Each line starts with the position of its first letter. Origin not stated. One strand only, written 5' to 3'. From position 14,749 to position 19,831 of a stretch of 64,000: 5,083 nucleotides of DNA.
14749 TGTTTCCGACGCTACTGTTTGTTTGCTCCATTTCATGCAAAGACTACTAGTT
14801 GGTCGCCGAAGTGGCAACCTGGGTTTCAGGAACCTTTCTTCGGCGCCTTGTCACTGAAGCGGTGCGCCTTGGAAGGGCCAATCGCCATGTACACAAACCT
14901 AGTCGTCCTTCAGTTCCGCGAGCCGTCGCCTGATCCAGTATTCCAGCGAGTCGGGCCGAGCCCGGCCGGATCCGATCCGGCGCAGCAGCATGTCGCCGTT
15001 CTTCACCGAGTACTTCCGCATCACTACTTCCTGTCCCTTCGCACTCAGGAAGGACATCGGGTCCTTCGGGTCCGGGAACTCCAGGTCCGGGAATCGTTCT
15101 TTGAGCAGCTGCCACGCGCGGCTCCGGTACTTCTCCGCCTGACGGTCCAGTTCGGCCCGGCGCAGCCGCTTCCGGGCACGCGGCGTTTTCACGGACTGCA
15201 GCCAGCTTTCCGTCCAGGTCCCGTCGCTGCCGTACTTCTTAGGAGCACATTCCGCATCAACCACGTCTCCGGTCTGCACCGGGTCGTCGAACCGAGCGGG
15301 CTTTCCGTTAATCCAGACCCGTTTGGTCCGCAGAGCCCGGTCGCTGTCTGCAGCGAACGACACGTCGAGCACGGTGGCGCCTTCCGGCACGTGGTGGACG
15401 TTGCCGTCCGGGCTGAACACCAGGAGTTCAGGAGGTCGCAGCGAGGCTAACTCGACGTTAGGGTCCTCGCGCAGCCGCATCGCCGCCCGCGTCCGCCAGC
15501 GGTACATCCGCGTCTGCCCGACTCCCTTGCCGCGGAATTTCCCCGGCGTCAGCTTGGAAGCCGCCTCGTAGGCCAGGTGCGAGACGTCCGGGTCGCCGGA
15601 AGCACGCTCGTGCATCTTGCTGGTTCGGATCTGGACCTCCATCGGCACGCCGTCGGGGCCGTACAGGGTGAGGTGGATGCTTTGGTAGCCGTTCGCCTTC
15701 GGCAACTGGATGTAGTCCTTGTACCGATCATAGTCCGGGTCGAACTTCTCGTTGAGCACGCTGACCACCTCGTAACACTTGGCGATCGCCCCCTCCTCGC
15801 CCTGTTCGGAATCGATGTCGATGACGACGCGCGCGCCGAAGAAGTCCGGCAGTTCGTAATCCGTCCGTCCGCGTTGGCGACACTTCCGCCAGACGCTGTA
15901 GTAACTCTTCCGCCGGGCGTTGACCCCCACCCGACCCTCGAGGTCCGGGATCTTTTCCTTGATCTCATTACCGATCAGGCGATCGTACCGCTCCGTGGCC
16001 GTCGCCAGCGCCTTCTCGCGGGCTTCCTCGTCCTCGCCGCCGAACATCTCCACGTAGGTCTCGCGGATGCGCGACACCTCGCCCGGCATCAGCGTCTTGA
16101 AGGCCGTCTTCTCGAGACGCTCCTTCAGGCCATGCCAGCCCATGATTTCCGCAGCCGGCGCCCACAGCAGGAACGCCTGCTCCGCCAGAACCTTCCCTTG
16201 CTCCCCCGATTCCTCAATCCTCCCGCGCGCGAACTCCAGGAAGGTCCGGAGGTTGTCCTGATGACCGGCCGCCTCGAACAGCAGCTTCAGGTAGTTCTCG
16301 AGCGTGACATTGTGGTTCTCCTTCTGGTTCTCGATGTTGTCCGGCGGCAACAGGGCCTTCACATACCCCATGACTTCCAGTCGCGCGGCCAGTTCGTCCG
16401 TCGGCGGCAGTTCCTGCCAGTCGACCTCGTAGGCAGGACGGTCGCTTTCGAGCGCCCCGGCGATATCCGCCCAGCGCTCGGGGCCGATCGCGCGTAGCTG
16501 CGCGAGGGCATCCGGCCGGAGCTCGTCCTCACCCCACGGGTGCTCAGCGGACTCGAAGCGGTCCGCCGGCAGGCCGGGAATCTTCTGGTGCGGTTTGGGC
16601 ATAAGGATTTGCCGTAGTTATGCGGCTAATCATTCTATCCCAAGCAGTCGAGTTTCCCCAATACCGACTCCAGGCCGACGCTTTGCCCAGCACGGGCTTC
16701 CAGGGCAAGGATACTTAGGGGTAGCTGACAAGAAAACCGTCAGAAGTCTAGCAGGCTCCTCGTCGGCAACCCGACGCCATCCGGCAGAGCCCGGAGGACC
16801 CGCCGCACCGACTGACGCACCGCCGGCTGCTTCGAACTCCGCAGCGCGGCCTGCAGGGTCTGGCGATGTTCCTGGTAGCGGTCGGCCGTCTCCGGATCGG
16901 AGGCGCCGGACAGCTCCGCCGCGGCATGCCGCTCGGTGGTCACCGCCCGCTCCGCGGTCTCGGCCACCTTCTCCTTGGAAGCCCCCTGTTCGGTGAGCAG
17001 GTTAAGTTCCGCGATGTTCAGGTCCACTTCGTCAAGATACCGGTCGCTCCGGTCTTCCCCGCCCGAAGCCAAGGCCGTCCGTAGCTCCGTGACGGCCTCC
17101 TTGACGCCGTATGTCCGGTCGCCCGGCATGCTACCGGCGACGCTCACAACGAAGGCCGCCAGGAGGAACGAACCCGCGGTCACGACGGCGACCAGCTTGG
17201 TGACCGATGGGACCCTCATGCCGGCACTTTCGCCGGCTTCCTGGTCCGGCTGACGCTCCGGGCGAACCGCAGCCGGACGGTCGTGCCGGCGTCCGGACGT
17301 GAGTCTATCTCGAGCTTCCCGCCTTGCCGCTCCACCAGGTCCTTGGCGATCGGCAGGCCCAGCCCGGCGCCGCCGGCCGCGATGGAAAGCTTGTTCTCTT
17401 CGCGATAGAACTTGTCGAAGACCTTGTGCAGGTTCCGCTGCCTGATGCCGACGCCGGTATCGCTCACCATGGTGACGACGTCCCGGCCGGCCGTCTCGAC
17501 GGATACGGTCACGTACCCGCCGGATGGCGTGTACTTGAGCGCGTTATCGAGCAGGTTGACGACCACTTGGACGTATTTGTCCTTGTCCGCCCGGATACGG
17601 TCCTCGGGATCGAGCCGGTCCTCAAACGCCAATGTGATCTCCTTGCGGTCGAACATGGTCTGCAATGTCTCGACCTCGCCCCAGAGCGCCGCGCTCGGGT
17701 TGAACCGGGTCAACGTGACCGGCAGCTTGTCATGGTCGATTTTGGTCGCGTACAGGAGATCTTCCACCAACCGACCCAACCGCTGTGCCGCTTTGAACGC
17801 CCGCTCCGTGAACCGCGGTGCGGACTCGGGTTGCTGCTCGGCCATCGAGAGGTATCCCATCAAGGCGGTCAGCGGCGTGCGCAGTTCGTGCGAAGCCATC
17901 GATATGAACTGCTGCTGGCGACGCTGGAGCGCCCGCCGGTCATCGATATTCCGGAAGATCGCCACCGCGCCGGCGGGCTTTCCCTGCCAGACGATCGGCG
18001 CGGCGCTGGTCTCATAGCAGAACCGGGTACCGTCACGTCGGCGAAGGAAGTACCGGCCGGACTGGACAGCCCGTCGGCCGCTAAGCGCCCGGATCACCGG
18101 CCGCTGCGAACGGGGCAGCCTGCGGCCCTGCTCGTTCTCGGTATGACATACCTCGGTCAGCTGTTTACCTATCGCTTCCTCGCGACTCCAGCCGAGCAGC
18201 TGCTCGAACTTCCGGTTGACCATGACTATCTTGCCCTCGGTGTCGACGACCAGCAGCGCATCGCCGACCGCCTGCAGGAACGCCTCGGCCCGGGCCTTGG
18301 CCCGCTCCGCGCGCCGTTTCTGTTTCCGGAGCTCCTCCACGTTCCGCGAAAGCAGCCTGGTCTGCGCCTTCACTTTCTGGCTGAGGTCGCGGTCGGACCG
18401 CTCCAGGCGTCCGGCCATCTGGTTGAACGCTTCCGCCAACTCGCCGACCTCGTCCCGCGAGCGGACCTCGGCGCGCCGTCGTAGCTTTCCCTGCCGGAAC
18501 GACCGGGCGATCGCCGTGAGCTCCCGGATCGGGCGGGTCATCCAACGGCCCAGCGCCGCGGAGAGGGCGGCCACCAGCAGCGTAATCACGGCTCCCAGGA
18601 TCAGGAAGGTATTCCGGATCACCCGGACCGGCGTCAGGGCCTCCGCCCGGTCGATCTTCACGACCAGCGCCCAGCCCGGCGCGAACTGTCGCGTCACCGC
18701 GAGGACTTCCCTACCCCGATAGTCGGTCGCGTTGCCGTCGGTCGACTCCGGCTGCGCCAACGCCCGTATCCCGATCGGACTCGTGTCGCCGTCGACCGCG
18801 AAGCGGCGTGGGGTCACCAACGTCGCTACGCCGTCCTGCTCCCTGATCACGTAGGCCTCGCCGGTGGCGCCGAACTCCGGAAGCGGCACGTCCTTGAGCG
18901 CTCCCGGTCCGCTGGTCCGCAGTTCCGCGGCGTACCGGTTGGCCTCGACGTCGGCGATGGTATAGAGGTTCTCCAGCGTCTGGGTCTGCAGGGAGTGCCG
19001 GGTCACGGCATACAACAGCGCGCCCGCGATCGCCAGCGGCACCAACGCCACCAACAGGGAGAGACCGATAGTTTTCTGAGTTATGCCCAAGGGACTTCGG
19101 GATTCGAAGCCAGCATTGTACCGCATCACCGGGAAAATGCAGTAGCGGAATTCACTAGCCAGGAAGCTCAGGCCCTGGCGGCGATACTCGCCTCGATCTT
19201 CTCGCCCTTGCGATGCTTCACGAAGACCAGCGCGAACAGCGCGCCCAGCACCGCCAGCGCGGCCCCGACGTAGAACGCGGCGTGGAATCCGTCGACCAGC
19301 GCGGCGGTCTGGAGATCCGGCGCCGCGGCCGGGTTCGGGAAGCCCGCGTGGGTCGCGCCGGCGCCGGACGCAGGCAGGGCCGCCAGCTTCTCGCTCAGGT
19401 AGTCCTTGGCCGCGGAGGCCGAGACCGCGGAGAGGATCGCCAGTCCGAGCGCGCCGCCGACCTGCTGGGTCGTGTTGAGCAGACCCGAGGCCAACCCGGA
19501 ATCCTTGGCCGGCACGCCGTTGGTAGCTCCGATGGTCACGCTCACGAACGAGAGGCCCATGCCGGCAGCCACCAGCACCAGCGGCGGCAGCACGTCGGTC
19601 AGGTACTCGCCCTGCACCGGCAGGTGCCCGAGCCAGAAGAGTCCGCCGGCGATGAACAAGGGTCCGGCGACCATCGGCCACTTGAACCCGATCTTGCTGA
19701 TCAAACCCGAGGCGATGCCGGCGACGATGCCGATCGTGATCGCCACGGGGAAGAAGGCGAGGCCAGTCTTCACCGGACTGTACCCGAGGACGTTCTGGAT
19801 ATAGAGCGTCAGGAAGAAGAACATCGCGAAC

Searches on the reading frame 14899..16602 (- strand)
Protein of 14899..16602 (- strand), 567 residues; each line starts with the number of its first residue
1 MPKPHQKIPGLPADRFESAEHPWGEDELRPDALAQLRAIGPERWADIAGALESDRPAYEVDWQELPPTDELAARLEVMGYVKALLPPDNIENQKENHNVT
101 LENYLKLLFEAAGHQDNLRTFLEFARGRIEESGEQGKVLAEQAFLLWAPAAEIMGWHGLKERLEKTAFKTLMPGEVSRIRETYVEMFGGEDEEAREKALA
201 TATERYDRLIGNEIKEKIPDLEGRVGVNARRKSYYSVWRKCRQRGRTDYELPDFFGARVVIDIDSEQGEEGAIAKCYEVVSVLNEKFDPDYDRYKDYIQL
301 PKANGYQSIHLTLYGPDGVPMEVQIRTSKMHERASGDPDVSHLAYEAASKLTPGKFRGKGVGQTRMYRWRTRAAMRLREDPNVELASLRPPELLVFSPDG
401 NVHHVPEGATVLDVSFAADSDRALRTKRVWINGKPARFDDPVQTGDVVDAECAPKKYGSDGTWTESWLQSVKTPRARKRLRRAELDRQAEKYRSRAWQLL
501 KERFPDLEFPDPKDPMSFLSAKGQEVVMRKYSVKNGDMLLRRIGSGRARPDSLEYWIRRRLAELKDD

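Call 15: search_protein_families(library=pfam, proteins=[window:14899-16602:-], max_evalue=0.01)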
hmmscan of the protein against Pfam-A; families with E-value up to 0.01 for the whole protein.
window:14899-16602:- (567 aa): 2 families
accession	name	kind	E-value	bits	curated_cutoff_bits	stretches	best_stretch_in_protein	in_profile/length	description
PF04607.23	RelA_SpoT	-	1.6e-25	90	27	1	230-336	2-101/113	Region found in RelA / SpoT proteins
PF02824.27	TGS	-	7.6e-06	26.3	22.2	1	395-448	3-56/60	TGS domain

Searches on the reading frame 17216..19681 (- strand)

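Call 30: search_protein_families(library=ncbifam, proteins=[window:17216-19681:-], max_evalue=0.00001)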
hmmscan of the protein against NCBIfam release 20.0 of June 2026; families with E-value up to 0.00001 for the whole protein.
window:17216-19681:- (821 aa): 87 families (the best 25 are shown)
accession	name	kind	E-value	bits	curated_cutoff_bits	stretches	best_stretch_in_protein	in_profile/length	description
NF033092.0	HK_WalK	equivalog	1.2e-73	248.7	725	2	449-804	244-590/594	cell wall metabolism sensor histidine kinase WalK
NF046044.1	PnpS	equivalog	7.7e-73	245.7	400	1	446-806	38-389/390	two-component system histidine kinase PnpS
TIGR02966.1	phoR_proteo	equivalog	3e-57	194.1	334.2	1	460-806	3-333/333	phosphate regulon sensor histidine kinase PhoR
TIGR01386.1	cztS_silS_copS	subfamily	6.4e-48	163.9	292.55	2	587-806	239-456/457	heavy metal sensor histidine kinase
NF033093.1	HK_VicK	exception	3.8e-47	161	680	1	449-802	80-429/448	cell wall metabolism sensor histidine kinase VicK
NF047874.1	MASE3_PAS_HK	subfamily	1.2e-46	159.7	560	1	426-810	228-627/655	MASE3 domain-containing sensor histidine kinase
NF040691.1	MtrAB_MtrB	equivalog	1.9e-46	159.2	450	2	575-809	257-493/507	MtrAB system histidine kinase MtrB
NF008468.0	PRK11360.1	equivalog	5.2e-45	153.9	646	1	459-809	264-609/616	two-component system sensor histidine kinase AtoS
NF012163.2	BaeS_SmeS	equivalog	1.4e-44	152.8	500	2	586-806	237-456/457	sensor histidine kinase efflux regulator BaeS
NF045911.1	TCSHisKinNblS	equivalog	6.5e-44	150.3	1000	1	367-802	193-614/621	two-component system sensor histidine kinase NblS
NF041735.1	hist_kin_RppB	equivalog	3.8e-43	147.9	400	1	587-806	214-437/438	two-component system sensor histidine kinase RppB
NF008302.0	PRK11091.1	equivalog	7.1e-43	146.8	838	1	404-808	95-505/779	aerobic respiration two-component sensor histidine kinase ArcB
NF011874.0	PRK15347.1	equivalog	7.6e-42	143.4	852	2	586-806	395-612/921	two component system sensor kinase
NF007837.0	PRK10549.1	equivalog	8.2e-40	136.9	603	2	587-808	238-458/466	envelope stress sensor histidine kinase BaeS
NF041210.1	his_kin_PieS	equivalog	3.6e-39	135.1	850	1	586-807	247-469/474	two component system sensor histidine kinase PieS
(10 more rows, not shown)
